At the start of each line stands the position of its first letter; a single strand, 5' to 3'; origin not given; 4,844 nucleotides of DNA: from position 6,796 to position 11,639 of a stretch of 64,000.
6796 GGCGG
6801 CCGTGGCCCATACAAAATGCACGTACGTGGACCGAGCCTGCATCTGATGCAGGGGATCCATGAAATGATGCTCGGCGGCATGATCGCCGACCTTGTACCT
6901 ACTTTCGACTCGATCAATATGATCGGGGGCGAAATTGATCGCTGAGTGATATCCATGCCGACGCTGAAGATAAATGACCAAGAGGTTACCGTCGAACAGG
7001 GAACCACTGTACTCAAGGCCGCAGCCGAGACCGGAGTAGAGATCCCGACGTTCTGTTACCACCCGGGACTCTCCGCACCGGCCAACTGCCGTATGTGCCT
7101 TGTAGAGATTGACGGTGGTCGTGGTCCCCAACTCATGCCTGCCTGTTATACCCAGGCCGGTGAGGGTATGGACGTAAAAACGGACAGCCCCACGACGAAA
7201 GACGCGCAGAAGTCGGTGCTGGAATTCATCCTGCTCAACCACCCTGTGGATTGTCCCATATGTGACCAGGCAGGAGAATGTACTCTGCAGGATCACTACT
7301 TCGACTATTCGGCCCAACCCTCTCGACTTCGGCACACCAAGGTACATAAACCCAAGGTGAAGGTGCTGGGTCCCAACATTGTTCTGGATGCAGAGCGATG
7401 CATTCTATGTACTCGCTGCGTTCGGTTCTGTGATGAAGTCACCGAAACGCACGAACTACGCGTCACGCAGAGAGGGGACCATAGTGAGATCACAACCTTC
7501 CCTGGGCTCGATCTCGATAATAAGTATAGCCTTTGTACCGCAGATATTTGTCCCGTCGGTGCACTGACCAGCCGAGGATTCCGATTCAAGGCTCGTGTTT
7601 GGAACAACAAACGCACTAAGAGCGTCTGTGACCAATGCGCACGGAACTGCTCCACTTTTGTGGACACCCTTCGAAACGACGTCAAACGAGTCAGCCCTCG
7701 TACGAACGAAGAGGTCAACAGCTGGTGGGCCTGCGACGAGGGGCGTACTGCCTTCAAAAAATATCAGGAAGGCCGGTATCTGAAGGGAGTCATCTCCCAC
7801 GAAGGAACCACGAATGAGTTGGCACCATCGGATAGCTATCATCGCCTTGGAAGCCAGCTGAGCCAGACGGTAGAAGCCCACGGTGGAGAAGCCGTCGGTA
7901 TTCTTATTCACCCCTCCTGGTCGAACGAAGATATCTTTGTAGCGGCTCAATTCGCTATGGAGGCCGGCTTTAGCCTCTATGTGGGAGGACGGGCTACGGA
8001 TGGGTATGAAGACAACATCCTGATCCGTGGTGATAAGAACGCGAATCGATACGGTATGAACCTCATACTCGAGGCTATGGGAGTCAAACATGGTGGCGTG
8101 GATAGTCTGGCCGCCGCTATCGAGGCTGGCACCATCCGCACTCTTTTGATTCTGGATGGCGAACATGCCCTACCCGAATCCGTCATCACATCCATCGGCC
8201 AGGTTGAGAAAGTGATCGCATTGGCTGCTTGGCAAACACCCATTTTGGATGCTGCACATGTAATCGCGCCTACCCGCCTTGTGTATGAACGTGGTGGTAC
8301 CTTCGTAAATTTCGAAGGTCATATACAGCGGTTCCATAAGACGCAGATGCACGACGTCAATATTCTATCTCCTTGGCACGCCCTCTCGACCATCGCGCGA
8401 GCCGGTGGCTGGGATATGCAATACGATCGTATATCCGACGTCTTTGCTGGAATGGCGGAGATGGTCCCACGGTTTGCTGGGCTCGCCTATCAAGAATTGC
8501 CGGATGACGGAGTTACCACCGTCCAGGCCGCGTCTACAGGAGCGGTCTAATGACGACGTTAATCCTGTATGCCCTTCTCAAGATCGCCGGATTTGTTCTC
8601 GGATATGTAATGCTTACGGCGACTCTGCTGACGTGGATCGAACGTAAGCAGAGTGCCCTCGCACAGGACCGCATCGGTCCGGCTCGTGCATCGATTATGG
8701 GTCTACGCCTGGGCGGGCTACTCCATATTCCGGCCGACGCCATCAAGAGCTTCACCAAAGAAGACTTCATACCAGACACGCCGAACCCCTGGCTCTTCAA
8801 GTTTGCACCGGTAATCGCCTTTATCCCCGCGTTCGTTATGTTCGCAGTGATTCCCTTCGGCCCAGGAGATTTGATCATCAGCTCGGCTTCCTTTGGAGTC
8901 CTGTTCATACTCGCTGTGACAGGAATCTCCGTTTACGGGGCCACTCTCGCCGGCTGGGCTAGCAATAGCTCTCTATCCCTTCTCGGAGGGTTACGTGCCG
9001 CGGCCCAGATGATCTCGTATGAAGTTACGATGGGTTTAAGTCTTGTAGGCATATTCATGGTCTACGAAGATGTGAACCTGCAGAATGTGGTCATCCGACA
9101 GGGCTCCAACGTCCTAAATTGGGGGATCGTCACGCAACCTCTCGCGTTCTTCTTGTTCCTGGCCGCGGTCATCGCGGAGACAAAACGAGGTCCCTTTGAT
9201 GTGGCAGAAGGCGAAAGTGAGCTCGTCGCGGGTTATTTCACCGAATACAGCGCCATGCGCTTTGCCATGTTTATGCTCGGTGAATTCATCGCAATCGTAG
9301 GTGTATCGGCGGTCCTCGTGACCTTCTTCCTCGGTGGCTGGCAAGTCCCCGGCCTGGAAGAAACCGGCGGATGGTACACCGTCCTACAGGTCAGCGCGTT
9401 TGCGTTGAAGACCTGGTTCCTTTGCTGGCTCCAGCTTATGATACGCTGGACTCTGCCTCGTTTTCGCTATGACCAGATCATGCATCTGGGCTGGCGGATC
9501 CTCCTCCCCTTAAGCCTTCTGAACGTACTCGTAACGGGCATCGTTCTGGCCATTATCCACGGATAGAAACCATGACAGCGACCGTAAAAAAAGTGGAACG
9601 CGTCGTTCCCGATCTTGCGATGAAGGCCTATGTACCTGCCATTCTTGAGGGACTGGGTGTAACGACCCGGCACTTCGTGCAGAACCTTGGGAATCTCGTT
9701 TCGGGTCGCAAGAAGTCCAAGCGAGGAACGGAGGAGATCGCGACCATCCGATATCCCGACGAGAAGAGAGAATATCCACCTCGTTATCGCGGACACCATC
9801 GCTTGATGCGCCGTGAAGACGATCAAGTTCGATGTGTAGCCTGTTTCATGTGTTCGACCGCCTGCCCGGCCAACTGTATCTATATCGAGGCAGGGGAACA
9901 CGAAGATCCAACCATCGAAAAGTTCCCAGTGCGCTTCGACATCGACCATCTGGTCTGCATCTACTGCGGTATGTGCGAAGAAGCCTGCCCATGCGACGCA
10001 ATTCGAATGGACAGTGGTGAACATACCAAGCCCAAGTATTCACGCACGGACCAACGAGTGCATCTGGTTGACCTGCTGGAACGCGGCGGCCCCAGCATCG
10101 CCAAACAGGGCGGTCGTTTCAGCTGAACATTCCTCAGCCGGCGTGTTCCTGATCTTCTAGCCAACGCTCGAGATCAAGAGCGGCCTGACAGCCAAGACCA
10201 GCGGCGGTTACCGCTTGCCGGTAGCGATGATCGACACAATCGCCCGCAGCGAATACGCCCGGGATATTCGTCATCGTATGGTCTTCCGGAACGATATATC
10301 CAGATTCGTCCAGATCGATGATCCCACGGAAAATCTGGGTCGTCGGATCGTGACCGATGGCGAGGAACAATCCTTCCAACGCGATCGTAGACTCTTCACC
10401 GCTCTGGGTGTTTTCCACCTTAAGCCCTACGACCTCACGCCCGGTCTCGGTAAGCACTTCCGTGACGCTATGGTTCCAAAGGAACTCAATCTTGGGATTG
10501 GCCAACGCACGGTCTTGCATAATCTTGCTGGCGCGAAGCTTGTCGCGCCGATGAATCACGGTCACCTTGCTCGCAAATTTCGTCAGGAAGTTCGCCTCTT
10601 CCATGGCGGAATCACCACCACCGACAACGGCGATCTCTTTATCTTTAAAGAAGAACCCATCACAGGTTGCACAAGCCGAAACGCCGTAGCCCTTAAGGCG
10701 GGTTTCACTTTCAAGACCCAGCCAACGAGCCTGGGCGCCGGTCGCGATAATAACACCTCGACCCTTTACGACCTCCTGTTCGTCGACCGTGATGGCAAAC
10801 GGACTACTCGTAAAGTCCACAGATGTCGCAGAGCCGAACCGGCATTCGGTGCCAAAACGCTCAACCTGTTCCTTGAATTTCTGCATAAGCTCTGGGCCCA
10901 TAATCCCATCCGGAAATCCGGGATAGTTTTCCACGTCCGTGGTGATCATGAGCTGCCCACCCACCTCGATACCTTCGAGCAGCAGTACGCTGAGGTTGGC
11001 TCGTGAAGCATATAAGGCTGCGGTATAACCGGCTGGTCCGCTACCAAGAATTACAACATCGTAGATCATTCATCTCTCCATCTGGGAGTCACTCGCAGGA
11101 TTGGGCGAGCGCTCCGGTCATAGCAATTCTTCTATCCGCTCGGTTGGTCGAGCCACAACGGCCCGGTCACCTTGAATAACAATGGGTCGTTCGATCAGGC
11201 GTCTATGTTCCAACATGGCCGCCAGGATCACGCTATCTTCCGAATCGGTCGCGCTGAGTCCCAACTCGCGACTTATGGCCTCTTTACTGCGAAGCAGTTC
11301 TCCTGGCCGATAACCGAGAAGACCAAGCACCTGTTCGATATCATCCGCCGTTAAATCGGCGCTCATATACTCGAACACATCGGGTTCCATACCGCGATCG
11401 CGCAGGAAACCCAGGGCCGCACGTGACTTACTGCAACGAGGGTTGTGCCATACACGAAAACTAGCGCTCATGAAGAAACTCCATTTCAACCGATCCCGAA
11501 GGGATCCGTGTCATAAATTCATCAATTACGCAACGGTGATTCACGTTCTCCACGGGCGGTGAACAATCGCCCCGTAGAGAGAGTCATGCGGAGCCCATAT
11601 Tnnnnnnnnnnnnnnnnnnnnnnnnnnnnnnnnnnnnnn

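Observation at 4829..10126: Fragmentary complex I cluster nuoA-C-D-G-H-I lacking nuoB, nuoE, nuoF and nuoJ-N, with a short NuoG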

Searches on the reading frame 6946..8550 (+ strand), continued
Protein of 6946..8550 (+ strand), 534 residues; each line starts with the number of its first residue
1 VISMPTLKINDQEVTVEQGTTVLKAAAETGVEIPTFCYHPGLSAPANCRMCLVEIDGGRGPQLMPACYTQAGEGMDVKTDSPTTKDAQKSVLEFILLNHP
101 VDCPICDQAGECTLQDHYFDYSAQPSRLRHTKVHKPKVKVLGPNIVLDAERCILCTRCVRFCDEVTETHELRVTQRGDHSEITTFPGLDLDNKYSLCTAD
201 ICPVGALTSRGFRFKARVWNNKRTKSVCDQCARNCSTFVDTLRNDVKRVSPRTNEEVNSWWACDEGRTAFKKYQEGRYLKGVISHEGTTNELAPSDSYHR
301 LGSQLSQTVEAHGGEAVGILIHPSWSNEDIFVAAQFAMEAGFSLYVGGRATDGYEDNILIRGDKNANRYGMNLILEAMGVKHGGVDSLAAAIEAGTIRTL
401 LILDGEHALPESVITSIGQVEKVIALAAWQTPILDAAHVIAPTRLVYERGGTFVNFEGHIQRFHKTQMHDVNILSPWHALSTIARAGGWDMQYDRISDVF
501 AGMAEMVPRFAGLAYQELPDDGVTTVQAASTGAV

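Call 56: fold_search(model_id=the predicted structure, library=pdb)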
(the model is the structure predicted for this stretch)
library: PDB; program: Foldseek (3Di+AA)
matches with E <= 10: 1779; with E <= 0.001: 262
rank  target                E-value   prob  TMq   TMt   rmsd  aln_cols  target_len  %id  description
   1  7qsm_G                2.5e-41  1.00  0.72  0.57   9.2       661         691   22  Bovine complex I in lipid nanodisc, Deactive-ligand (composite) (released 2022-05-25)
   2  8om1_G                5.7e-41  1.00  0.74  0.58   7.4       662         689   22  Mitochondrial complex I from Mus musculus in the active state (released 2023-08-09)
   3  8q45_G                6.0e-41  1.00  0.73  0.57   8.1       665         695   22  Inward-facing, closed proteoliposome complex I at 2.7 A. Initially purified in LMNG. (released 2024-06-05)
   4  8ud1_1G               6.4e-41  1.00  0.73  0.57   8.1       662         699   23  High resolution in-situ structure of complex I in respiratory supercomplex (composite) (released 2024-06-19)
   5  9smf_G                6.7e-41  1.00  0.73  0.57   9.2       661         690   22  Reduced bovine complex I in lipid nanodisc, NADH-active-Q10 (released 2026-03-18)
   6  8bed_G                1.6e-40  1.00  0.74  0.59   7.1       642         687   23  Cryo-EM structure of the Arabidopsis thaliana I+III2 supercomplex (CI peripheral tip) (released 2023-01-11)
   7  8e9h_G                3.4e-40  1.00  0.73  0.52   9.1       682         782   22  Mycobacterial respiratory complex I, fully-inserted quinone (released 2022-10-12)
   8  8e9g_G                4.3e-40  1.00  0.71  0.50   9.0       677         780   22  Mycobacterial respiratory complex I with both quinone positions modelled (released 2022-10-12)
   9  9smi_G                5.4e-40  1.00  0.72  0.57   9.6       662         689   23  Reduced bovine complex I in lipid nanodisc, NADH-deactive (released 2026-03-18)
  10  8zp8_S1               1.1e-39  1.00  0.69  0.55  11.3       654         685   23  Respirasome open state 1 in presence of metformin(SC-MetO1) (released 2025-12-17)
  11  9f5x_C                1.2e-39  1.00  0.70  0.56  11.2       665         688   24  Structure of the Chlamydomonas reinhardtii respiratory supercomplex I1 III2 IV2 (released 2025-03-12)
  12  8qby_G                1.4e-39  1.00  0.71  0.58   8.6       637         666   25  Respiratory complex I from Paracoccus denitrificans in MSP2N2 nanodiscs (released 2024-09-11)
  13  7qsk_G                1.4e-39  1.00  0.70  0.55  10.1       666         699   22  Bovine complex I in lipid nanodisc, Active-Q10 (released 2022-05-25)
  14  8zo8_S1               2.3e-39  1.00  0.73  0.58   7.7       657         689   23  Respirasome open state 3 in presence of metformin (SC-MetO3) (released 2025-11-19)
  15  7zm7_A                2.7e-39  1.00  0.70  0.54  10.0       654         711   23  CryoEM structure of mitochondrial complex I from Chaetomium thermophilum (inhibited by DDM) (released 2022-11-30)
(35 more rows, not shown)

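Call 62: find_encoding_contigs(protein=P0015, flank=10000, max_places=3)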
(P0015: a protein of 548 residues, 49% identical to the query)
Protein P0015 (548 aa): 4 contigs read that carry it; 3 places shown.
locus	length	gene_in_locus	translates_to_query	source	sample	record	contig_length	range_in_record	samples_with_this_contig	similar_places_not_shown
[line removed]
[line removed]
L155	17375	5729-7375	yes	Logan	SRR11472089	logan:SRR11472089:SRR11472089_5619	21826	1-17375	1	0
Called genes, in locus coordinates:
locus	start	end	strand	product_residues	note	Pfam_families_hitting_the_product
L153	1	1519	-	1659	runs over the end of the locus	PF22352:K319L-like_PKD, PF18911:PKD_4 (weak), PF18911:PKD_4, PF22352:K319L-like_PKD, PF22352:K319L-like_PKD, PF22352:K319L-like_PKD, PF22352:K319L-like_PKD, PF28492:Beta_helix_4, +9 more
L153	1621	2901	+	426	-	PF01963:TraB_PrgY_gumN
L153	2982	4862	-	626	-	PF03109:ABC1 (faint), PF00069:Pkinase, PF01636:APH (faint), PF07714:PK_Tyr_Ser-Thr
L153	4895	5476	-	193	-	PF13899:Thioredoxin_7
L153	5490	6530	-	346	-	-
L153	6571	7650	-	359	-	PF13489:Methyltransf_23 (weak), PF13847:Methyltransf_31, PF08241:Methyltransf_11, PF08242:Methyltransf_12 (weak), PF13649:Methyltransf_25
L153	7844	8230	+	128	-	PF00507:Oxidored_q4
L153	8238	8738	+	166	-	PF00329:Complex1_30kDa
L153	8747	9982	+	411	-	PF00346:Complex1_49kDa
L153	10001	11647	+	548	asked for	PF13510:Fer2_4, PF10588:NADH-G_4Fe-4S_3, PF22117:Fer4_Nqo3, PF04879:Molybdop_Fe4S4 (weak), PF00384:Molybdopterin (weak)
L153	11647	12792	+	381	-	PF00146:NADHdh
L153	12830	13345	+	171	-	PF13183:Fer4_8 (faint), PF13534:Fer4_17 (faint), PF12797:Fer4_2 (faint), PF14697:Fer4_21 (faint), PF12838:Fer4_7, PF13484:Fer4_16 (faint), PF00037:Fer4 (weak)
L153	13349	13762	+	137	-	PF13453:Zn_ribbon_TFIIB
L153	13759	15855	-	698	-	PF00069:Pkinase, PF07714:PK_Tyr_Ser-Thr, PF03109:ABC1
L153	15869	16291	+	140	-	-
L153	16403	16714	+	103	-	PF00578:AhpC-TSA (weak)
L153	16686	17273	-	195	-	-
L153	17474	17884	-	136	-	PF00355:Rieske (weak)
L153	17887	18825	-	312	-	PF00890:FAD_binding_2 (faint), PF01946:Thi4 (faint), PF03486:HI0933_like (faint), PF07992:Pyr_redox_2, PF12831:FAD_oxidored (faint), PF13450:NAD_binding_8 (faint), PF13738:Pyr_redox_3, PF00070:Pyr_redox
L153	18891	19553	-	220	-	-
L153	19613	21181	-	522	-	PF13620:CarboxypepD_reg (faint)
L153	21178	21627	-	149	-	-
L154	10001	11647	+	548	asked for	PF13510:Fer2_4, PF10588:NADH-G_4Fe-4S_3, PF22117:Fer4_Nqo3, PF04879:Molybdop_Fe4S4 (weak), PF00384:Molybdopterin (weak)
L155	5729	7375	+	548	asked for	PF13510:Fer2_4, PF10588:NADH-G_4Fe-4S_3, PF22117:Fer4_Nqo3, PF04879:Molybdop_Fe4S4 (weak), PF00384:Molybdopterin (weak)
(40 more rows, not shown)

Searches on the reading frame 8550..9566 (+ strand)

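Call 3: search_protein_families(library=pfam, proteins=[window:8550-9566:+])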
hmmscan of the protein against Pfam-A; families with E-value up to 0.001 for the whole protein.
window:8550-9566:+ (338 aa): 1 family
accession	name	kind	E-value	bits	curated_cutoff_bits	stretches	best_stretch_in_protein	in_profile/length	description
PF00146.26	NADHdh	-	1.2e-104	350.3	27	1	13-329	4-297/298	NADH dehydrogenase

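Call 4: search_protein_families(library=ncbifam, proteins=[window:8550-9566:+])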
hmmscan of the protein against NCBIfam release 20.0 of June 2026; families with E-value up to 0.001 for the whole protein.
window:8550-9566:+ (338 aa): 7 families
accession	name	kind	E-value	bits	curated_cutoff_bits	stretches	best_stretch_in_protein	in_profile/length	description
NF004741.0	PRK06076.1-2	equivalog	2.3e-91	306.5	305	1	4-335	15-335/337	NADH-quinone oxidoreductase subunit NuoH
NF004740.0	PRK06076.1-1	equivalog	9.6e-89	298.1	399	1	6-334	12-321/325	NADH-quinone oxidoreductase subunit NuoH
NF004743.0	PRK06076.1-4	equivalog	1.6e-88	297.5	494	1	13-333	20-342/433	NADH-quinone oxidoreductase subunit NuoH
NF004745.0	PRK06076.1-6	equivalog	2.4e-83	280.2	450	1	14-334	20-334/341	NADH-quinone oxidoreductase subunit NuoH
NF004744.0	PRK06076.1-5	equivalog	1.4e-77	261.3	542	1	20-330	41-360/372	NADH-quinone oxidoreductase subunit NuoH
NF004742.0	PRK06076.1-3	equivalog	5.9e-77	259.3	531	1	4-334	20-349/356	NADH-quinone oxidoreductase subunit NuoH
NF040610.1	F420_dehyd_FpoH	exception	2e-73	247.7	475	1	12-329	15-332/339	F420H2 dehydrogenase subunit FpoH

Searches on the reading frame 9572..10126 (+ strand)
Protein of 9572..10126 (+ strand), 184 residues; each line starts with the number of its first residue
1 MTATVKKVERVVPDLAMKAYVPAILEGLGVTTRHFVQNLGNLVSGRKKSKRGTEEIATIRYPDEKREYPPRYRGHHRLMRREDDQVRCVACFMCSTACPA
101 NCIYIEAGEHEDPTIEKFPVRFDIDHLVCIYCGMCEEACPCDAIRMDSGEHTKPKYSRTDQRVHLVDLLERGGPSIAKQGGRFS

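Call 3: search_protein_families(library=pfam, proteins=[window:9572-10126:+])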
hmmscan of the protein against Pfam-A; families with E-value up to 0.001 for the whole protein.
window:9572-10126:+ (184 aa): 10 families
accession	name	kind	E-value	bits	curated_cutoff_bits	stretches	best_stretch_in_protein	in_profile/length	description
PF12838.12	Fer4_7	-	4.7e-08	33.8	27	1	87-143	1-52/52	4Fe-4S dicluster domain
PF00037.32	Fer4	-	9e-08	32.1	21.1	1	124-145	3-24/24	4Fe-4S binding domain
PF13183.11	Fer4_8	-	5.5e-07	30.5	27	0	128-158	4-32/68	4Fe-4S dicluster domain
PF14697.11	Fer4_21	-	7.3e-07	29.7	35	0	124-152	3-34/59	4Fe-4S dicluster domain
PF13237.11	Fer4_10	-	6.7e-05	23.2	25.5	1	84-140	5-53/53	4Fe-4S dicluster domain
PF12797.12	Fer4_2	-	0.00014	22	24.5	0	124-140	5-21/22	4Fe-4S binding domain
PF13484.11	Fer4_16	-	0.00016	22.8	30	0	129-152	2-25/66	4Fe-4S double cluster binding domain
PF13187.11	Fer4_9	-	0.00016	22.1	27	0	87-144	1-52/52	4Fe-4S dicluster domain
PF12837.12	Fer4_6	-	0.00057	20.2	25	0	124-144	4-24/24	4Fe-4S binding domain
PF13534.11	Fer4_17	-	0.00071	20.5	22.2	0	83-101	41-59/61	4Fe-4S dicluster domain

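Call 4: search_protein_families(library=ncbifam, proteins=[window:9572-10126:+])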
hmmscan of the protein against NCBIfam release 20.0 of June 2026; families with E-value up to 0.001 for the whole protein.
window:9572-10126:+ (184 aa): 42 families (the best 25 are shown)
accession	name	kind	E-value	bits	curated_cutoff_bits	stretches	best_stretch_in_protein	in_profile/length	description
NF004536.0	PRK05888.1-1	equivalog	4.8e-29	100.9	212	1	54-161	26-130/180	NADH-quinone oxidoreductase subunit NuoI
NF004539.0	PRK05888.1-5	equivalog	8.6e-28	97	225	1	55-144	30-117/162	NADH-quinone oxidoreductase subunit NuoI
TIGR01971.1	NuoI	subfamily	1.5e-27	95.6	113.05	1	56-158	13-111/121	NADH-quinone oxidoreductase, chain I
NF004538.0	PRK05888.1-4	equivalog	3.6e-27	94.9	135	1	53-149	28-122/162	NADH-quinone oxidoreductase subunit NuoI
NF004537.0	PRK05888.1-3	equivalog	1.1e-22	80.6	163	1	56-147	38-133/204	NADH-quinone oxidoreductase subunit NuoI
NF004542.0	PRK05888.2-3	equivalog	5.9e-20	71.6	248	1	54-145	50-140/203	NADH-quinone oxidoreductase subunit NuoI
NF004540.0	PRK05888.2-1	equivalog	1.1e-18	67.2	215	1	53-162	16-120/139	NADH-quinone oxidoreductase subunit NuoI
NF004544.0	PRK05888.2-6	equivalog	1.3e-15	57.5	457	1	57-147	50-139/220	NADH-quinone oxidoreductase subunit NuoI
NF004541.0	PRK05888.2-2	equivalog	4.5e-14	52.6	217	1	55-145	35-112/168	NADH-quinone oxidoreductase subunit NuoI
NF009053.0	PRK12387.1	subfamily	4.6e-14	52.6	204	1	56-147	13-93/180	formate hydrogenlyase complex iron-sulfur subunit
NF006076.0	PRK08222.1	equivalog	2.3e-13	50.3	270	1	57-147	14-93/181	hydrogenase 4 subunit H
NF040612.1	F420_dehyd_FpoI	exception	1.4e-12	47.6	180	1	54-145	15-100/135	F420H2 dehydrogenase subunit FpoI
NF042909.1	FMH_DH_FwdF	exception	5.8e-12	45.4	375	1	84-146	136-197/336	tungsten-dependent formylmethanofuran dehydrogenase subunit FwdF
NF004545.0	PRK05888.3-1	equivalog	6e-12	45.5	229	1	57-146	42-125/154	NADH-quinone oxidoreductase subunit NuoI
TIGR00403.1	ndhI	equivalog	9.9e-12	44.8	302.35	1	57-161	38-135/183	NAD(P)H-quinone oxidoreductase subunit I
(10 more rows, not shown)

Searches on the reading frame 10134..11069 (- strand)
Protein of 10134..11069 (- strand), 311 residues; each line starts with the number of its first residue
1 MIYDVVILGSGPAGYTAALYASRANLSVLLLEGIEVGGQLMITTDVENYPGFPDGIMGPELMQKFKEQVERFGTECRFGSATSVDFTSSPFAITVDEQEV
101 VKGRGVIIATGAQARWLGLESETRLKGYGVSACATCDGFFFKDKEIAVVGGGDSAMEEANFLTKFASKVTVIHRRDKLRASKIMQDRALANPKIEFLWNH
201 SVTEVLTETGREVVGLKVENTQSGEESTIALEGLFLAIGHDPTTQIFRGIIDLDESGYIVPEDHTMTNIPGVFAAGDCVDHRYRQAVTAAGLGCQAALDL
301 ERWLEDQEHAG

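Call 3: search_protein_families(library=pfam, proteins=[window:10134-11069:-])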
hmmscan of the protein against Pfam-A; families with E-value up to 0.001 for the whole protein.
window:10134-11069:- (311 aa): 11 families
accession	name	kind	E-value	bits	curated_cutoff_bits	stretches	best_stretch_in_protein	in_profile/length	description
PF07992.20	Pyr_redox_2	-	2.2e-53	182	26.1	1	3-290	1-288/291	Pyridine nucleotide-disulphide oxidoreductase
PF00070.33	Pyr_redox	-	6.8e-20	71.8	22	1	146-219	2-80/82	Pyridine nucleotide-disulphide oxidoreductase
PF13738.12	Pyr_redox_3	-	2.7e-19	70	30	1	81-276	104-305/305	Pyridine nucleotide-disulphide oxidoreductase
PF00890.30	FAD_binding_2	-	5.6e-10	39.4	20.4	1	4-39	1-37/414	FAD binding domain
PF12831.13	FAD_oxidored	-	2.7e-09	37.2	27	1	4-71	1-70/416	FAD dependent oxidoreductase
PF03486.20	HI0933_like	-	1.9e-08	34.5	50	0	4-37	2-36/244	HI0933-like protein Rossmann domain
PF01266.30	DAO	-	5.8e-07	29.8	27.9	0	4-37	1-35/353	FAD dependent oxidoreductase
PF01946.23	Thi4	-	7.4e-06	25.8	26.2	1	3-36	18-53/235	Thi4 family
PF13434.12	Lys_Orn_oxgnase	-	1.3e-05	24.9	21.3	0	71-178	107-225/339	L-lysine 6-monooxygenase/L-ornithine 5-monooxygenase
PF13450.12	NAD_binding_8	-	3e-05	24.6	21.9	0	7-38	1-33/68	NAD(P)-binding Rossmann-like domain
PF01134.28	GIDA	-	3.2e-05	23.6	22.1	0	4-31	1-28/391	Glucose inhibited division protein A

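Call 4: search_protein_families(library=ncbifam, proteins=[window:10134-11069:-])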
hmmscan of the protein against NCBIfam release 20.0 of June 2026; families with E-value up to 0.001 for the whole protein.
window:10134-11069:- (311 aa): 83 families (the best 25 are shown)
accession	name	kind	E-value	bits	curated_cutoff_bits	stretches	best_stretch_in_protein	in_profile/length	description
TIGR01292.1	TRX_reduct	equivalog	2.3e-120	400.9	343.45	1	3-304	1-300/300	thioredoxin-disulfide reductase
NF007614.0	PRK10262.1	equivalog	5.9e-93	311.5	644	1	5-306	9-316/321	thioredoxin-disulfide reductase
TIGR03143.1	AhpF_homolog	hypoth_equivalog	2.3e-86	290.6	687.65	1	2-308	4-312/555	putative alkyl hydroperoxide reductase F subunit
TIGR03140.1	AhpF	equivalog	8.5e-69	232.4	502.9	1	3-299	213-507/515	alkyl hydroperoxide reductase subunit F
TIGR01350.1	lipoamide_DH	equivalog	9.6e-27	93.8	408.8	2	93-281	119-311/461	dihydrolipoyl dehydrogenase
TIGR02053.1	MerA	equivalog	3e-21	76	454.45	1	90-298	116-326/465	mercury(II) reductase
NF004945.0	PRK06292.2-3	equivalog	8.5e-19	67.8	494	2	92-278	120-304/457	dihydrolipoyl dehydrogenase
NF004947.0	PRK06292.2-5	equivalog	1e-17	64.2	592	1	89-280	119-311/474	dihydrolipoyl dehydrogenase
NF009410.0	PRK12771.1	subfamily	4.4e-17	61.9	516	1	142-308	267-449/566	NAD(P)-binding protein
TIGR04018.1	Bthiol_YpdA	hypoth_equivalog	5.9e-17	61.4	339.9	1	78-279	90-289/316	YpdA family putative bacillithiol disulfide reductase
NF004991.0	PRK06370.1-3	subfamily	1.5e-16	60.1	620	1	71-288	138-352/509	FAD-containing oxidoreductase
NF004776.0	PRK06116.1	equivalog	2.2e-16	59.9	480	1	91-281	121-307/450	glutathione-disulfide reductase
NF004943.0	PRK06292.2-1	equivalog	9.1e-16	57.7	432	2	97-278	126-307/456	dihydrolipoyl dehydrogenase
NF009409.0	PRK12770.1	subfamily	1.6e-15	57.1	343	1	141-307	171-353/360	putative glutamate synthase subunit beta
NF005883.0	PRK07845.1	equivalog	2.6e-15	56.4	479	2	96-285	133-320/466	NAD(P)H-quinone dehydrogenase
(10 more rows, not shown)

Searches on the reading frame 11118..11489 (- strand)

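Call 31: search_protein_families(library=pfam, proteins=[window:11118-11489:-], max_evalue=0.001)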
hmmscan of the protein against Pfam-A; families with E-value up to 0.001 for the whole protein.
window:11118-11489:- (123 aa): 1 family
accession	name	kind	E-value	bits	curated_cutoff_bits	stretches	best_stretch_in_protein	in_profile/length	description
PF03960.21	ArsC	-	4.1e-15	56.3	24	1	15-121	2-78/79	ArsC family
